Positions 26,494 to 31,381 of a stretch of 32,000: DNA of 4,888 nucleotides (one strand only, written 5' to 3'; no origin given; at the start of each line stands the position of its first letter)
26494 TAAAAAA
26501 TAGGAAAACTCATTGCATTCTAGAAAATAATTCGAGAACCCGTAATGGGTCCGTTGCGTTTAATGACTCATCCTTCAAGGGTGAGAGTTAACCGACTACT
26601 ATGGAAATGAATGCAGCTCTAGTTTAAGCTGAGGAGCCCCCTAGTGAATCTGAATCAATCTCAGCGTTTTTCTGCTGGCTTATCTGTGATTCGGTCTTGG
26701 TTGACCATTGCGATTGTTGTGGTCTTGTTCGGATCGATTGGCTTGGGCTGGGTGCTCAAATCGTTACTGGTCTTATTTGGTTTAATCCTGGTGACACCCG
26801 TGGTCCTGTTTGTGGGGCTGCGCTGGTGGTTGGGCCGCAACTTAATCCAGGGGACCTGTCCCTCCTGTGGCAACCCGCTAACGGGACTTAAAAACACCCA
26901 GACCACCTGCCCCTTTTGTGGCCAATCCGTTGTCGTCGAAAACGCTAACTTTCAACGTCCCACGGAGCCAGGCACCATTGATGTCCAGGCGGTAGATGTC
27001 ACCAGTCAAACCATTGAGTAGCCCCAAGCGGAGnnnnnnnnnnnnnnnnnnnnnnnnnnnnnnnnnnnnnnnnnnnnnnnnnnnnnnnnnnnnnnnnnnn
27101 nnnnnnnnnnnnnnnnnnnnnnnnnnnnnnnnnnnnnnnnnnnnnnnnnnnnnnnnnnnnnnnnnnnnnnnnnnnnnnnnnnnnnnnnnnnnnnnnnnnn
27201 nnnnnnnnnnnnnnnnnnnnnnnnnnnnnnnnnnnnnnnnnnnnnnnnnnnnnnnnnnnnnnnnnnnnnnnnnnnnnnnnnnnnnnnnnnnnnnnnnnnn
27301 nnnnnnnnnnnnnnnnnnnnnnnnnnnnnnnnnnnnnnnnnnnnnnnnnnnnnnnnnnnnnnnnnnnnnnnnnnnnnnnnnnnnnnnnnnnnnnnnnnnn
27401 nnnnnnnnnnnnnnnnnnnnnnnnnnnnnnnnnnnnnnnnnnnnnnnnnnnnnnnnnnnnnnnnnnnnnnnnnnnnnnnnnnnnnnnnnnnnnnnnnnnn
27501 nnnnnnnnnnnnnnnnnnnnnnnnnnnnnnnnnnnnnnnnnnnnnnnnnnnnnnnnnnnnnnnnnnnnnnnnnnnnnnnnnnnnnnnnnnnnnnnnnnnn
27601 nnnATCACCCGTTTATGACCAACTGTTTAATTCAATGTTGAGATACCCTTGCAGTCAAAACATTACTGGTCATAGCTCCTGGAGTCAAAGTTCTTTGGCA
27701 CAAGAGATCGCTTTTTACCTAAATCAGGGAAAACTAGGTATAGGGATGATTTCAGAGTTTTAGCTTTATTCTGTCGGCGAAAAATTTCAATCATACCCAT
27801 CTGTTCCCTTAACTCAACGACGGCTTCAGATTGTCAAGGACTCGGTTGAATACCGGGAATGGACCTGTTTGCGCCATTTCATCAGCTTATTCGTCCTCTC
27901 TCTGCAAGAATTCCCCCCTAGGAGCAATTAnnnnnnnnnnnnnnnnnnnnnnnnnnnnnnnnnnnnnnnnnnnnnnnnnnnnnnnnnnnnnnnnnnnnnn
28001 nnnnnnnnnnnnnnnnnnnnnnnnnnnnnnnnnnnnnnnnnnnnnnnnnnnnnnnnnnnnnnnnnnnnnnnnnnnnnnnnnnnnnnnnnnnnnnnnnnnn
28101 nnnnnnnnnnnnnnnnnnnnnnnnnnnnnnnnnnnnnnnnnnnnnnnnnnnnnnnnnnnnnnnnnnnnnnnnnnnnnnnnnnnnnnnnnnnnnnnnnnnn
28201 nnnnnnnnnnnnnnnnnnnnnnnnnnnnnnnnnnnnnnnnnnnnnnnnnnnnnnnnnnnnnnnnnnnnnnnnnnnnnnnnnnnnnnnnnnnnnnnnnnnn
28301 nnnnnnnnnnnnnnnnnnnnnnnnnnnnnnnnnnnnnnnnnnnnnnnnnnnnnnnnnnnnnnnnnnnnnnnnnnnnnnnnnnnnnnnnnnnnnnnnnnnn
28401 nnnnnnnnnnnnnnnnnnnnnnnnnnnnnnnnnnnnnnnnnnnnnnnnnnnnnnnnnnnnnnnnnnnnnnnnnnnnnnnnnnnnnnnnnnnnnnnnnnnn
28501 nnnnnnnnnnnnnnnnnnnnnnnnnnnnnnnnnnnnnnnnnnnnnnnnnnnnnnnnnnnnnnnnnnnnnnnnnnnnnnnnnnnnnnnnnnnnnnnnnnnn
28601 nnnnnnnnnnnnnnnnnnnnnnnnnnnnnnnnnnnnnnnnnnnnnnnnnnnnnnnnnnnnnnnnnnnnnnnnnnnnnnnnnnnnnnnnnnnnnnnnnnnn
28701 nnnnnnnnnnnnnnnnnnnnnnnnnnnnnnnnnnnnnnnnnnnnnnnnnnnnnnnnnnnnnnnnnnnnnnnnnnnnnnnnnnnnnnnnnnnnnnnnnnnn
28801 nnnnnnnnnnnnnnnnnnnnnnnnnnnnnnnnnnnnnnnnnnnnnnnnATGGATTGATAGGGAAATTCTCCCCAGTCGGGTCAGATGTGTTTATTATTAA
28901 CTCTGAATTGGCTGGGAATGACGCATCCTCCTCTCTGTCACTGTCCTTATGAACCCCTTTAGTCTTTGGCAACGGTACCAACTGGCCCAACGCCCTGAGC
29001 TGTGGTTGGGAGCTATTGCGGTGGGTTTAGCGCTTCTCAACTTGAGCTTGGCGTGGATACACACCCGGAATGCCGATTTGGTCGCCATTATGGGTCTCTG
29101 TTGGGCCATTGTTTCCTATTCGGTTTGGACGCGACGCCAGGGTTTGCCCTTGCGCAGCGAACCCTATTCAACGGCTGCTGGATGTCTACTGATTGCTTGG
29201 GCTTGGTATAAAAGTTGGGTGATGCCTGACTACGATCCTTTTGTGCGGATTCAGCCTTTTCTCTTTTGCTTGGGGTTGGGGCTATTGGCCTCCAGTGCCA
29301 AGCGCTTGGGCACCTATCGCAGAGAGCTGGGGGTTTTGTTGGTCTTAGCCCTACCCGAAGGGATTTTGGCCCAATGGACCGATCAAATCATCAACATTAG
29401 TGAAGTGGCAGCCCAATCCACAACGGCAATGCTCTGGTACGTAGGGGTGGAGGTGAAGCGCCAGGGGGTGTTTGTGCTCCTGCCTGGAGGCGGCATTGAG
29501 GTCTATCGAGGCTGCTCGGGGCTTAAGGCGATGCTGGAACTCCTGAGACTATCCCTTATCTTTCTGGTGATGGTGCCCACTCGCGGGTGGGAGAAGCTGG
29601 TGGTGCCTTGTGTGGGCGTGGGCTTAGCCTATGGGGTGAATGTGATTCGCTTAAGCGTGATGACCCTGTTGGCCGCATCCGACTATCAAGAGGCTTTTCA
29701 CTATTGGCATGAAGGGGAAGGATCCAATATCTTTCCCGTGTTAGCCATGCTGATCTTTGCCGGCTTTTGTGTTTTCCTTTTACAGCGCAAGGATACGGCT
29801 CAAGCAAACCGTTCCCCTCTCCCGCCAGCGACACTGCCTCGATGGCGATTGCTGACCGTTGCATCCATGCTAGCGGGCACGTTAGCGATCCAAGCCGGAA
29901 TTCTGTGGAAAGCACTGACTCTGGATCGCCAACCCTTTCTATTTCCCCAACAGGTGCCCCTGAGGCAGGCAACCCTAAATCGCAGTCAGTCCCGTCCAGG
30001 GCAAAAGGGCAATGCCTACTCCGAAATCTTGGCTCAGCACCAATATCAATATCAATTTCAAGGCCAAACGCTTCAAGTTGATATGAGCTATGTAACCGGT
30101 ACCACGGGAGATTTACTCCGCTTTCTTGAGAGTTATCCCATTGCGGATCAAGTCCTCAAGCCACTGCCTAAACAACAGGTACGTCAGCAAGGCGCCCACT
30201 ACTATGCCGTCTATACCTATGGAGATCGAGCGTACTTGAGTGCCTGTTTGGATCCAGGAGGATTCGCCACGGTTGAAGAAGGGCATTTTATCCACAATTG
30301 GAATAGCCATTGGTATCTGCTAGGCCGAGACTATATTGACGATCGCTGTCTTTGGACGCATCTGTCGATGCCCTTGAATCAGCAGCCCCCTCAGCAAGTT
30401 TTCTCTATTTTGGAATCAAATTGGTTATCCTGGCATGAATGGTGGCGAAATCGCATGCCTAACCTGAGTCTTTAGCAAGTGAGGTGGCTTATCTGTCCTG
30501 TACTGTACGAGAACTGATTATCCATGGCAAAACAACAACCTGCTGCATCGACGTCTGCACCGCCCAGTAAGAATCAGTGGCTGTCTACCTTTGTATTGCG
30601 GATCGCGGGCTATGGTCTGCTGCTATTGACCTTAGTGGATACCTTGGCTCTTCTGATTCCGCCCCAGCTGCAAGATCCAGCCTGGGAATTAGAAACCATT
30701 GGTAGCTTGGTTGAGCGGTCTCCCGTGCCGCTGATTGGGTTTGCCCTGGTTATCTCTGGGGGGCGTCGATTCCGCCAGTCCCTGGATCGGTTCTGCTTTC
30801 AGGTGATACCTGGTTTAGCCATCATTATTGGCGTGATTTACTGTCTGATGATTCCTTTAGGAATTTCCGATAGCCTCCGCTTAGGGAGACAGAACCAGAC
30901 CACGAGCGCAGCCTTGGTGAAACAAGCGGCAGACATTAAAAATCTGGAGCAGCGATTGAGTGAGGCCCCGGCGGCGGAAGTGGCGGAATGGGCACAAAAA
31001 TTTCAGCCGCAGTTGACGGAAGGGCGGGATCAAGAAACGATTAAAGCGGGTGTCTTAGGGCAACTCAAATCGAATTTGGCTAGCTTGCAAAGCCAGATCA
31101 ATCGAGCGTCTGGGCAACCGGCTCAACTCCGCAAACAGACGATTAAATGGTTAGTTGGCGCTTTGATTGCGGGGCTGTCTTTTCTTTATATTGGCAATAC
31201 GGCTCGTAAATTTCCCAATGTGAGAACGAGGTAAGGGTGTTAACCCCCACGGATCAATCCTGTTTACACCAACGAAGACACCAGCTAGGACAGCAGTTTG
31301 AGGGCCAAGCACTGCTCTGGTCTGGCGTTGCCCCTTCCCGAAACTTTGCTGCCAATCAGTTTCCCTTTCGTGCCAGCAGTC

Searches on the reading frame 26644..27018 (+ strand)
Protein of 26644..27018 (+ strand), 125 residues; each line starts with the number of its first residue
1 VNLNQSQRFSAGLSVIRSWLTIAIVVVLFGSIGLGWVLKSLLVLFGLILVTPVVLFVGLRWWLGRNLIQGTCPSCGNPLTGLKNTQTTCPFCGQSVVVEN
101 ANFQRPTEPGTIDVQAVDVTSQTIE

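Call 3: search_protein_families(library=pfam, proteins=[window:26644-27018:+], max_evalue=1)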
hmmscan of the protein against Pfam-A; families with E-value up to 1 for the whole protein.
window:26644-27018:+ (125 aa): 38 families (the best 25 are shown)
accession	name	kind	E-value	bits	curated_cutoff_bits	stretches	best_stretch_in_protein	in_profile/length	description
PF18930.5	DUF5679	-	0.00029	21.3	27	1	64-78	22-36/40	Domain of unknown function (DUF5679)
PF06677.18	Auto_anti-p27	-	0.0011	19.5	24.1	1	67-93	13-40/40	Sjogren's syndrome/scleroderma autoantigen 1 (Autoantigen p27)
PF12773.13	DZR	-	0.0036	17.9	27.3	1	71-103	14-40/45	Double zinc ribbon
PF11023.14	DUF2614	-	0.0037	17.9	21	1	16-99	17-96/111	Zinc-ribbon containing domain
PF01396.24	Zn_ribbon_Top1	-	0.0064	16.7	32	0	69-79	1-11/39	Topoisomerase DNA binding C4 zinc finger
PF03119.21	DNA_ligase_ZBD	-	0.009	16.3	25.8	1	71-79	1-9/27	NAD-dependent DNA ligase C4 zinc finger domain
PF06221.18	zf-C2HC5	-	0.0094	16.4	25.8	1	71-100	19-48/54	Putative zinc finger motif, C2HC5-type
PF07754.17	HVO_2753_ZBP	-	0.013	15.8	33.2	1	72-98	1-28/46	Small zinc finger protein HVO_2753-like, Zn-binding pocket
PF24460.1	DUF7575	-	0.02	14.7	28.5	0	71-79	5-13/28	Domain of unknown function (DUF7575)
PF07191.17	Zn_ribbon_6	-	0.021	15.3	25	1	71-99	2-29/67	Double zinc ribbon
PF13248.11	Zn_ribbon_3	-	0.029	14.3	27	1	71-94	4-24/26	zinc-ribbon domain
PF09538.15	FYDLN_acid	-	0.036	15.2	23.9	1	71-105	11-45/105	Protein of unknown function (FYDLN_acid)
PF12760.12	Zn_ribbon_IS1595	-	0.058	13.8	25.4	0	87-95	19-27/46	Transposase zinc-ribbon domain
PF24441.1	DUF7560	-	0.06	13.5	27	1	88-100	7-19/44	Family of unknown function (DUF7560)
PF25207.1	DUF7837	-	0.066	13.7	27.8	0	69-80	5-16/47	Domain of unknown function (DUF7837)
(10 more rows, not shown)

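Call 4: search_protein_families(library=ncbifam, proteins=[window:26644-27018:+], max_evalue=1)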
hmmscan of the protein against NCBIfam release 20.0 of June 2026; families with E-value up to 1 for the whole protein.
window:26644-27018:+ (125 aa): 15 families
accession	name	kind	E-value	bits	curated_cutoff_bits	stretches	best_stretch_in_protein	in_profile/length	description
NF001647.0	PRK00420.1-4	equivalog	0.0001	22.4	108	1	66-102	20-58/130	hypothetical protein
NF001644.0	PRK00420.1-1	equivalog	0.00021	21.4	176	1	64-102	18-56/119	hypothetical protein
NF002796.0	PRK02935.1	equivalog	0.00023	21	108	1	18-101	14-101/118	hypothetical protein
NF001605.0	PRK00398.1-2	equivalog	0.0031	17.3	63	1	72-98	4-30/43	DNA-directed RNA polymerase subunit P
NF011481.0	PRK14890.1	equivalog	0.0032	17.5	61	1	71-98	11-39/61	putative Zn-ribbon RNA-binding protein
NF041909.1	HVO_2753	equivalog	0.0067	16.3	80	1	70-97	10-37/59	HVO_2753 family zinc finger protein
NF001646.0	PRK00420.1-3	equivalog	0.013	15.8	117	1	66-100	17-50/117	hypothetical protein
NF009030.0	PRK12366.1-1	equivalog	0.015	13.7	1147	1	64-96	673-704/796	replication factor A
TIGR03655.1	anti_R_Lar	subfamily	0.061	13.6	39.6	1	88-100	3-16/55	Lar family restriction alleviation protein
NF001638.0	PRK00418.1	equivalog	0.082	12.7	83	1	85-106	6-27/65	DNA gyrase inhibitor YacG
NF001645.0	PRK00420.1-2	equivalog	0.14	12.3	162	1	64-93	19-47/106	hypothetical protein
NF038384.1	zinc_YnfU_fam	subfamily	0.21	11.2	36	0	68-93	15-45/52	YnfU family zinc-binding protein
TIGR01206.1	lysW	equivalog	0.22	11.4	53.2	0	86-102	2-18/54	lysine biosynthesis protein LysW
NF033497.1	rubre_like_arch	subfamily_domain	0.26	11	32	0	72-94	3-24/34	rubrerythrin-like domain-containing protein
TIGR02605.1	CxxC_CxxC_SSSS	subfamily_domain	0.82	9.8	31.3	0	72-95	8-38/52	FmdB family zinc ribbon protein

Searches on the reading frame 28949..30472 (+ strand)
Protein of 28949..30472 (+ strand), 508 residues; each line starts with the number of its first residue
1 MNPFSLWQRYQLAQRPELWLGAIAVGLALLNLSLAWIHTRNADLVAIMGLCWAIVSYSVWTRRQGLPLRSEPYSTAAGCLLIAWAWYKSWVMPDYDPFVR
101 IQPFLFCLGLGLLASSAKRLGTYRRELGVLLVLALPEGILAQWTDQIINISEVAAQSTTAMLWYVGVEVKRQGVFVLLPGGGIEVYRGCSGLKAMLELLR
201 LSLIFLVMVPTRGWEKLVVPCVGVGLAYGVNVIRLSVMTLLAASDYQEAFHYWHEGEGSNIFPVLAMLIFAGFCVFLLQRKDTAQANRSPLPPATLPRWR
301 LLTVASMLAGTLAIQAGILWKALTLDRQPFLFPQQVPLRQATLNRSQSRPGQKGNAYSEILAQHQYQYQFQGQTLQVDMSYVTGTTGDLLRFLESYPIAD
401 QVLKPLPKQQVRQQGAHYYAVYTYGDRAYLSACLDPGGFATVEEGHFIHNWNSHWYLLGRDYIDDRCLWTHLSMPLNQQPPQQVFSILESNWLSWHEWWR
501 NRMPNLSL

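Call 3: search_protein_families(library=pfam, proteins=[window:28949-30472:+], max_evalue=1)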
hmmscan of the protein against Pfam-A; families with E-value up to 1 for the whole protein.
window:28949-30472:+ (508 aa): 3 families
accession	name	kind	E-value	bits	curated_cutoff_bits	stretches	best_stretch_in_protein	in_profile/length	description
PF09721.15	Exosortase_EpsH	-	1.8e-38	132.8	25.7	1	31-276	14-254/254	Transmembrane exosortase (Exosortase_EpsH)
PF03203.19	MerC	-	0.013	16.6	27.6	1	16-85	38-102/108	MerC mercury resistance protein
PF12158.14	DUF3592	-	0.63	11.2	25.3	0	347-402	13-65/84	Domain of unknown function (DUF3592)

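Call 4: search_protein_families(library=ncbifam, proteins=[window:28949-30472:+], max_evalue=1)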
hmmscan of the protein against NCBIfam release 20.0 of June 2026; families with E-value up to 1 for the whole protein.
window:28949-30472:+ (508 aa): 21 families
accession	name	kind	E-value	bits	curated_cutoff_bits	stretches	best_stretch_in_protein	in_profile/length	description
TIGR03763.1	cyanoexo_CrtA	exception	7.6e-65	219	150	1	14-277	2-259/260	cyanoexosortase A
TIGR04153.1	cyanosortA_assc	subfamily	2.8e-52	177.4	100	1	328-505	2-185/185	cyanoexosortase A system-associated protein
NF033464.1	cyanoexo_CrtC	exception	4e-16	59.4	225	1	149-269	147-267/278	cyanoexosortase C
TIGR04178.1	exo_archaeo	signature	4.4e-16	59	23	1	183-277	1-95/97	exosortase/archaeosortase family protein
TIGR02602.1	8TM_EpsH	subfamily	6.4e-16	58.6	105.55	1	130-271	95-235/241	exosortase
NF038142.1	exosort_XrtW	exception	8.2e-13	47.5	425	1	148-340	136-324/494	exosortase W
TIGR03109.2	exosort_XrtA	exception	3.7e-11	43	208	1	53-271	39-254/261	exosortase A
TIGR04156.1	cyanoexo_CrtB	exception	6.2e-10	39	300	1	46-271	40-261/280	cyanoexosortase B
TIGR04152.1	exosort_VPLPA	exception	1.3e-08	34.3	400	1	53-280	18-247/486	VPLPA-CTERM-specific exosortase XrtD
NF046081.1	exosort_XrtX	exception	1.6e-07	31.4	170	1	150-255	36-140/168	exosortase X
TIGR04124.1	archaeo_artE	exception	3.4e-07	30.4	95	1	153-270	34-144/153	archaeosortase family protein ArtE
NF035943.2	exosort_XrtV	exception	6e-07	29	313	1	130-271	121-261/270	exosortase V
TIGR04151.1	exosort_VPDSG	exception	9.4e-06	25.2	300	1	154-280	176-301/306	VPDSG-CTERM-specific exosortase XrtC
TIGR03762.1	archaeo_artC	exception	2.2e-05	24.4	100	1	157-270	151-268/274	archaeosortase C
TIGR03113.1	exosort_XrtB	exception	2.3e-05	24.2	275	1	129-254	118-241/268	exosortase B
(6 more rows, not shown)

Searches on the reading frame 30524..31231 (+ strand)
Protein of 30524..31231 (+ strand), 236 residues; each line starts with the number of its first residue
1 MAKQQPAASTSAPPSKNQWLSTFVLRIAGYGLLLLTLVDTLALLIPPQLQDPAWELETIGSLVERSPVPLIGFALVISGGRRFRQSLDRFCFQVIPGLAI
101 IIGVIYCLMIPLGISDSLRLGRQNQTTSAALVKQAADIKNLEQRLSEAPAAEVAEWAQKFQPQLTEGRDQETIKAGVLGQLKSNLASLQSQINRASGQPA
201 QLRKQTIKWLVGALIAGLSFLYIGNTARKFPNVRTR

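Call 22: search_protein_families(library=pfam, proteins=[window:30524-31231:+], max_evalue=0.001)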
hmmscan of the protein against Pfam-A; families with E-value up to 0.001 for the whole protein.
window:30524-31231:+ (236 aa): 0 families

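Call 54: search_protein_families(library=ncbifam, proteins=[window:30524-31231:+], max_evalue=0.01)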
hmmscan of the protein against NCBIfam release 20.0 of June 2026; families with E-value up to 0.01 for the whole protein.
window:30524-31231:+ (236 aa): 4 families
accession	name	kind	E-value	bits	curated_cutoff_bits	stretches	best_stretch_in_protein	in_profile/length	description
NF050013.1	HpsJ_like_A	equivalog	2.1e-59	200.8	140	1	21-229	2-215/217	HpsJ-like protein, cyanoexosortase A-associated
NF038305.1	HpsJ_fam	subfamily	3.6e-36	125.3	60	1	21-227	2-232/234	HpsJ family protein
NF050014.1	HpsJ_like_B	equivalog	3.2e-15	56.5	260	1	21-204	5-193/254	hormogonium polysaccharide biosynthesis protein HpsJ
NF050019.1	HpsJ_like_C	equivalog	2.9e-14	53.2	140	1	24-166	3-141/183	HpsJ-like protein, cyanoexosortase C-associated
